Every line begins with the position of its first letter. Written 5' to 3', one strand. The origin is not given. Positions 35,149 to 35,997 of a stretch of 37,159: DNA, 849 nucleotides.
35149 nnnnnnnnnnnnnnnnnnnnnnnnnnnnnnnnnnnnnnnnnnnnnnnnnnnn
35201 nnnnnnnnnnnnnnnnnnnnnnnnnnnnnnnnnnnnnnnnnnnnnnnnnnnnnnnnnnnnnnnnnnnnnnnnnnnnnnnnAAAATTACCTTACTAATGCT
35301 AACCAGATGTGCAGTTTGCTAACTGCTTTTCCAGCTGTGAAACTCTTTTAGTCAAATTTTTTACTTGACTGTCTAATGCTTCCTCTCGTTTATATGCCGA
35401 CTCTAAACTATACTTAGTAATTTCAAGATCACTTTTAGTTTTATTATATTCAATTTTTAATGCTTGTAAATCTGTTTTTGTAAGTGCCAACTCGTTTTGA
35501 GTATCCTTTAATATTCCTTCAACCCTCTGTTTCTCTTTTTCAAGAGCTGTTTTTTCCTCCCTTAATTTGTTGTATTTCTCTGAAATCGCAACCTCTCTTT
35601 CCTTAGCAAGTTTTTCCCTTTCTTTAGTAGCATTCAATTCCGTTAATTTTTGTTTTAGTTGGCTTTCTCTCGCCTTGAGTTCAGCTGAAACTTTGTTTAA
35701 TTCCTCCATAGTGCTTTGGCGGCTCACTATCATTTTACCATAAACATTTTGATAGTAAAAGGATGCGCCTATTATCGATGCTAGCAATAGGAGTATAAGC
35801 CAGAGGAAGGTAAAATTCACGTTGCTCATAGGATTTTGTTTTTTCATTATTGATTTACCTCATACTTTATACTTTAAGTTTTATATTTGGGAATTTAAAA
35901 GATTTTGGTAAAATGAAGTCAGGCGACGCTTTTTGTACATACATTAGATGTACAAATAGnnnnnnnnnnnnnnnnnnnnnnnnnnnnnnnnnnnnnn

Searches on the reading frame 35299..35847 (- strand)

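Call 44: search_protein_families(library=pfam, proteins=[window:35299-35847:-], max_evalue=0.001)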
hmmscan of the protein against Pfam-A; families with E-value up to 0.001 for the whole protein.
window:35299-35847:- (182 aa): 1 family
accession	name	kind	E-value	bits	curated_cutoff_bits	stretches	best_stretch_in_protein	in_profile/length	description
PF19220.6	Rod_CreS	-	3.9e-05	23.3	100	1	48-180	55-180/359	Crescentin, rod domain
